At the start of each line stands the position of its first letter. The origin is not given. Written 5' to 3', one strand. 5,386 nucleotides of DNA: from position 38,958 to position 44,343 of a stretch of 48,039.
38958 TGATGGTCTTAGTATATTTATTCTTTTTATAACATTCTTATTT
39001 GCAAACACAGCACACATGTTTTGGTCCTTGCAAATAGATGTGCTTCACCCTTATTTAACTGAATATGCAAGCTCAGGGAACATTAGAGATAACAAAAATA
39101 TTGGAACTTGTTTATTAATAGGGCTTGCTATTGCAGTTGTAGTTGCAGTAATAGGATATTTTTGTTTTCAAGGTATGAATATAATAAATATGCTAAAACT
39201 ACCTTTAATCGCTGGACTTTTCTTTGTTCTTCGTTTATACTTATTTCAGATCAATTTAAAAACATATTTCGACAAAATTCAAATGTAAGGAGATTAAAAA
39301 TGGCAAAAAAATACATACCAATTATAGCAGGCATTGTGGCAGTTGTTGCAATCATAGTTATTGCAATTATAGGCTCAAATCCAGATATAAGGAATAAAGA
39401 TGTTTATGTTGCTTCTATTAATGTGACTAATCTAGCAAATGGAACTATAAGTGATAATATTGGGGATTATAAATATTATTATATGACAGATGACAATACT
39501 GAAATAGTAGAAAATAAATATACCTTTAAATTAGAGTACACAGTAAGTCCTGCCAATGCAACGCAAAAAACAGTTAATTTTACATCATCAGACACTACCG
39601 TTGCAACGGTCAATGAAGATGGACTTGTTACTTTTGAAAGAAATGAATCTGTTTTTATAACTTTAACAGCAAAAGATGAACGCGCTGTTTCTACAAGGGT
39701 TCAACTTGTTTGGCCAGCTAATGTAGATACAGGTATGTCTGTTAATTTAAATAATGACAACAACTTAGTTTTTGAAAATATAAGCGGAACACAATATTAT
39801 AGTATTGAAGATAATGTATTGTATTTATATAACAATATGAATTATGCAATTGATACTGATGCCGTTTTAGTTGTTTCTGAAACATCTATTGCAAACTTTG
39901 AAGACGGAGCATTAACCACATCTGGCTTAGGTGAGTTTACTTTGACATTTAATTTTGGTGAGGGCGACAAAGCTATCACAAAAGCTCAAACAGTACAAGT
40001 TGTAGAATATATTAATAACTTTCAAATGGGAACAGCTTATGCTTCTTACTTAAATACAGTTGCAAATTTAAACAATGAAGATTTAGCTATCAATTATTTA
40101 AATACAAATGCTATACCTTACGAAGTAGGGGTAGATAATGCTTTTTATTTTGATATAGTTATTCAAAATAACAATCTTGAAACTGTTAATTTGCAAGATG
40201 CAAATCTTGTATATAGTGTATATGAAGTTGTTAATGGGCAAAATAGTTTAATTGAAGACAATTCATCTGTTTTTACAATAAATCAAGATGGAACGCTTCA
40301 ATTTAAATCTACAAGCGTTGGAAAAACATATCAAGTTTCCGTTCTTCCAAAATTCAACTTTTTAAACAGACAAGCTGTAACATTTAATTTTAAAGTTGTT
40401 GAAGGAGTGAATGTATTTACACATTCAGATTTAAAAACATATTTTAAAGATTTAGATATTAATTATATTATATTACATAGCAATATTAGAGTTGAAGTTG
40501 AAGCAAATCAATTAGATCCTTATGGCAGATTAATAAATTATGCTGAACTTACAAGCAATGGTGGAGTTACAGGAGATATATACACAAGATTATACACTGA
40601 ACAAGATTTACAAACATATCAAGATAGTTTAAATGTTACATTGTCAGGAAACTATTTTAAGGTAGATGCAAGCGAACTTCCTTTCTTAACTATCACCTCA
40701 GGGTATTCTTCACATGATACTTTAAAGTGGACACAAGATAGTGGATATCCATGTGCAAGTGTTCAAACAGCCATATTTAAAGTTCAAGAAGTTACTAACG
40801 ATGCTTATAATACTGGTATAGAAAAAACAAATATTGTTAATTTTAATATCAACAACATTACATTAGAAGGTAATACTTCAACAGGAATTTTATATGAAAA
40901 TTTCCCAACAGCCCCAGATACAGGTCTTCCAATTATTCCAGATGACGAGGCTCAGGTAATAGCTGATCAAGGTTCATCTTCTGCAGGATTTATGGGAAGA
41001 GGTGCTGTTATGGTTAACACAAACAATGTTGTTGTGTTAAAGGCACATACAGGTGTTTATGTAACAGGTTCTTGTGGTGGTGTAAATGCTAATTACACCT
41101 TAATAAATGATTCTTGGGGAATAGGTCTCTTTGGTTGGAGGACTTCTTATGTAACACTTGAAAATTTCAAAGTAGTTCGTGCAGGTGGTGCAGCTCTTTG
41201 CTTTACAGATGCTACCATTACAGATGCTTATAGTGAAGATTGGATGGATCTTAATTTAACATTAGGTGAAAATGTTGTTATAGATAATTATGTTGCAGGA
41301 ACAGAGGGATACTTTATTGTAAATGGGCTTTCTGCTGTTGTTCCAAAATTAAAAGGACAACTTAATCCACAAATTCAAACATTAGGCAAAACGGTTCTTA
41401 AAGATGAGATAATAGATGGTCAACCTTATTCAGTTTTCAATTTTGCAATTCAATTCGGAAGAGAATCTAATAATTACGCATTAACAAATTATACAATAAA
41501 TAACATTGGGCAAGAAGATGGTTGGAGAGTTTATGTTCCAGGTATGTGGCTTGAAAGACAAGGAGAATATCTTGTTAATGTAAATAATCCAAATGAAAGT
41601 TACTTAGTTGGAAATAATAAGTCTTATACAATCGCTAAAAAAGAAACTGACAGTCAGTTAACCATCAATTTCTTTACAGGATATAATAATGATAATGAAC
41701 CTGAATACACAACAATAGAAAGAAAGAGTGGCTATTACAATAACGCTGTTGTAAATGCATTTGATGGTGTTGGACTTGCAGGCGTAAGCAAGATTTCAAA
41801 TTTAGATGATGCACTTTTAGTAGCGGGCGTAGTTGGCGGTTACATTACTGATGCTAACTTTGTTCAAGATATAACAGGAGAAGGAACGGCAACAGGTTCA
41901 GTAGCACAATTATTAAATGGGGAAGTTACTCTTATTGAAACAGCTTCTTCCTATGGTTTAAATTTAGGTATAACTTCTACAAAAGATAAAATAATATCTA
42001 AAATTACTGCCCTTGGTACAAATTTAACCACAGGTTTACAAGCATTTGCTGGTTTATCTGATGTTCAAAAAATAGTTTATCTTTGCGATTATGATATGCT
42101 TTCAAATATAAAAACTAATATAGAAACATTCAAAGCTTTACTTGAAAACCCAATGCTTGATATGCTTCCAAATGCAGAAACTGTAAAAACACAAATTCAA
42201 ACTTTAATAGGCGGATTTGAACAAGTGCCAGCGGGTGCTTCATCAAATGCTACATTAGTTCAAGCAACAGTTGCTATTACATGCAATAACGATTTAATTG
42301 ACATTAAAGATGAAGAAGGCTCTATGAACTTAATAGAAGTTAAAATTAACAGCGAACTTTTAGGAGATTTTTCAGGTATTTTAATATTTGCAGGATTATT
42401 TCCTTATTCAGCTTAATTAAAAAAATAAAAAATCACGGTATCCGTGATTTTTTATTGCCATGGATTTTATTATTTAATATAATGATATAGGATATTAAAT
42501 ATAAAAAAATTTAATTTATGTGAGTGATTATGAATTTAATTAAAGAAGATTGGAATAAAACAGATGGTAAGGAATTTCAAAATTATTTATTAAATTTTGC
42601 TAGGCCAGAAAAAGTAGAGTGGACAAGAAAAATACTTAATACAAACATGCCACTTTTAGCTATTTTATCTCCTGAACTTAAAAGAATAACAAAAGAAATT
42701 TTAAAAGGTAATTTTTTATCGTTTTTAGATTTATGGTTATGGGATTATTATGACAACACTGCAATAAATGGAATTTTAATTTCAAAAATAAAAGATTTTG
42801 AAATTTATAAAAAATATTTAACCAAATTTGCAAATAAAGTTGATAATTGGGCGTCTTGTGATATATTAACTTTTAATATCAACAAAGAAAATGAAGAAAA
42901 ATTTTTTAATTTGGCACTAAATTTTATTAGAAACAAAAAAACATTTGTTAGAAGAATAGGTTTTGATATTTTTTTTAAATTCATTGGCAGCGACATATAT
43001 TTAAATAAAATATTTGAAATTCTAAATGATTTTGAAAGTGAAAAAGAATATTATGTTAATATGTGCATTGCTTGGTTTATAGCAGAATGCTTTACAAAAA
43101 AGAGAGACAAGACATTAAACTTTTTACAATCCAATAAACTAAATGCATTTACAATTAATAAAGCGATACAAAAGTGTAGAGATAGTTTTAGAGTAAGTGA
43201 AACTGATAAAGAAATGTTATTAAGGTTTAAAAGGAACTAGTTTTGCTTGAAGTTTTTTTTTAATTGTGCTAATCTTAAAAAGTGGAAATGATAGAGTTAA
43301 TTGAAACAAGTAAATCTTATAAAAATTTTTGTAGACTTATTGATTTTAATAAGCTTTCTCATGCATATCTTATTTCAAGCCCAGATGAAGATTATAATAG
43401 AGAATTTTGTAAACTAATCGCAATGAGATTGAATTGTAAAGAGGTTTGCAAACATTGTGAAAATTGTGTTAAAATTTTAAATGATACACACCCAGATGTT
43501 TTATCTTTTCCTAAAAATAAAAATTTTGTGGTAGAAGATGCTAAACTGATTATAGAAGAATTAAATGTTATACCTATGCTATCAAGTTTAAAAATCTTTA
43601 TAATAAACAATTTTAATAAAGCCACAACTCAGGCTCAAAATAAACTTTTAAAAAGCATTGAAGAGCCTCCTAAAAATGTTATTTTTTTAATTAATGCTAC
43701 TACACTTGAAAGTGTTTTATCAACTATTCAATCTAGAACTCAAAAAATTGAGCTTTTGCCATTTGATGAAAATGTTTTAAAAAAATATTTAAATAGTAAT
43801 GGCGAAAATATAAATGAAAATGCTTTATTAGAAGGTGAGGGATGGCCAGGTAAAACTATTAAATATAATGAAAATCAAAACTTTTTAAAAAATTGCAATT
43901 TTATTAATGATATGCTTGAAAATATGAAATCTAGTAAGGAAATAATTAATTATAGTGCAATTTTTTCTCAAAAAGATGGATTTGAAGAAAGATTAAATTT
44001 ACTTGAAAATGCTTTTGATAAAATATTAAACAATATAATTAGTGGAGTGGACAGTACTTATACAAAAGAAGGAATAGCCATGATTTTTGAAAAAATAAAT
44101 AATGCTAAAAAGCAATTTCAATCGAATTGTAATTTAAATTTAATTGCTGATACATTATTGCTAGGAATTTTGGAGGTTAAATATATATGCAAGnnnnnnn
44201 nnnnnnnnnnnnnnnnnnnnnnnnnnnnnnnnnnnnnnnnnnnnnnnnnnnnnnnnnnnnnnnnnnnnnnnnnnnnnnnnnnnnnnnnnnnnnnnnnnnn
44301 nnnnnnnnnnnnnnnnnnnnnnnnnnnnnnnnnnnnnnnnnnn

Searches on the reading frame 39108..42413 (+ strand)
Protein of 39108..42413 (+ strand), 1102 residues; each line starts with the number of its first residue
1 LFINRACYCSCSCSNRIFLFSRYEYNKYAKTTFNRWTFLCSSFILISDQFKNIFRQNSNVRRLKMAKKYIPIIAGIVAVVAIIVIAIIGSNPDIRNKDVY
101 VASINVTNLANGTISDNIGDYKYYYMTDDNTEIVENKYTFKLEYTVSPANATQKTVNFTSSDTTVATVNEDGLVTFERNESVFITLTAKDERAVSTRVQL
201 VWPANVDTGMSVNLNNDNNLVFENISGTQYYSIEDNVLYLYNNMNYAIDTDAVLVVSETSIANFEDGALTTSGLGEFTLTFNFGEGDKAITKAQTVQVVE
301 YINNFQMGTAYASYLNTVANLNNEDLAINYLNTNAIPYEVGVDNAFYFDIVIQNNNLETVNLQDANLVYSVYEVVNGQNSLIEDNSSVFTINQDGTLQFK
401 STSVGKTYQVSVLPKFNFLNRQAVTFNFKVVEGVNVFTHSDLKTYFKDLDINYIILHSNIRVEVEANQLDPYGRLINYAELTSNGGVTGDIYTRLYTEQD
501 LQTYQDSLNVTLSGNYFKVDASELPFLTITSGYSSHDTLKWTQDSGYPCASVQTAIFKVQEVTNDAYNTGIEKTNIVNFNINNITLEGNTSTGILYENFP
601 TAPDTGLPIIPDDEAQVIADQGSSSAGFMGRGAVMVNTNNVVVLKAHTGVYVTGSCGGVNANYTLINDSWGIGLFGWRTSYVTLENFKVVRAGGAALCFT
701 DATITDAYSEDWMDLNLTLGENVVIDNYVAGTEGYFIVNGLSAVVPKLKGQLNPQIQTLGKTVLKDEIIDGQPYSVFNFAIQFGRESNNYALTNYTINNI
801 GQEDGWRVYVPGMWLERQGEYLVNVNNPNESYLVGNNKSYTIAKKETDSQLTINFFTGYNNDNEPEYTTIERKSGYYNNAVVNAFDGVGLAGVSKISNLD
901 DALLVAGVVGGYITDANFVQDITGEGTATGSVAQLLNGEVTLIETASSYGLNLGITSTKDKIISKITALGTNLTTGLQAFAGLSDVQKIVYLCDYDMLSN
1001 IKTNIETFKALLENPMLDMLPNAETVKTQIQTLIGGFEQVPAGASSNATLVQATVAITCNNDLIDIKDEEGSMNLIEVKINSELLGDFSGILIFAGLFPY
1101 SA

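Call 74: search_protein_families(library=pfam, proteins=[window:39108-42413:+], max_evalue=0.00001)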
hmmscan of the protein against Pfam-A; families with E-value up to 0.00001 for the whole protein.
window:39108-42413:+ (1102 aa): 1 family
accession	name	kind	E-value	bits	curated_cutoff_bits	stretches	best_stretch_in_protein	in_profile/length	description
PF02368.24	Big_2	-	5.2e-08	33.2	22.8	1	129-194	9-75/79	Bacterial Ig-like domain (group 2)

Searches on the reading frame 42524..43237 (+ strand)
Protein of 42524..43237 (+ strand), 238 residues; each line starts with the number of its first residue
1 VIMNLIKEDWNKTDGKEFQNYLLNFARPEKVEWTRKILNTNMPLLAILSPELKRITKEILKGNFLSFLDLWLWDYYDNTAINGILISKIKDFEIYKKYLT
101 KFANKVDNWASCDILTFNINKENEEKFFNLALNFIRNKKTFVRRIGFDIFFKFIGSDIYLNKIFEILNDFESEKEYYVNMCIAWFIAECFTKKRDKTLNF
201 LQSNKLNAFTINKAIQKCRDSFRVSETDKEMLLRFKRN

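Call 74: search_protein_families(library=pfam, proteins=[window:42524-43237:+], max_evalue=0.00001)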
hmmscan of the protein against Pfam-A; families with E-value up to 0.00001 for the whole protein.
window:42524-43237:+ (238 aa): 1 family
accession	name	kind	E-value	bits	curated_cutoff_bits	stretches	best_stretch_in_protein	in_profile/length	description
PF08713.17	DNA_alkylation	-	1.2e-17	64.7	21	1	22-217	5-212/213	DNA alkylation repair enzyme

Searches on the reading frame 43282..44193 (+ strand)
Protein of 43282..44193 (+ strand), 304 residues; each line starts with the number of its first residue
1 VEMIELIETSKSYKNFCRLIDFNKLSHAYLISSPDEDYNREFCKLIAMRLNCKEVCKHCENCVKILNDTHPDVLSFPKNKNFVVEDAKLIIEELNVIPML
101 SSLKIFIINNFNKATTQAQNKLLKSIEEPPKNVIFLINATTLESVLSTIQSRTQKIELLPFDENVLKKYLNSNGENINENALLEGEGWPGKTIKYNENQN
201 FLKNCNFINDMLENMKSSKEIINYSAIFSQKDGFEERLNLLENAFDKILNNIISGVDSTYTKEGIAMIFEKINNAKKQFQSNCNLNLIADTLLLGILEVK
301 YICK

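Call 74: search_protein_families(library=pfam, proteins=[window:43282-44193:+], max_evalue=0.00001)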
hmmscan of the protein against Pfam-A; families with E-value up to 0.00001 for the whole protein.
window:43282-44193:+ (304 aa): 1 family
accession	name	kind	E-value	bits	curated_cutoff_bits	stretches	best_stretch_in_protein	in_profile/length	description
PF13177.12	DNA_pol3_delta2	-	2.2e-34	119.2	27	1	11-160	4-159/161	DNA polymerase III, delta subunit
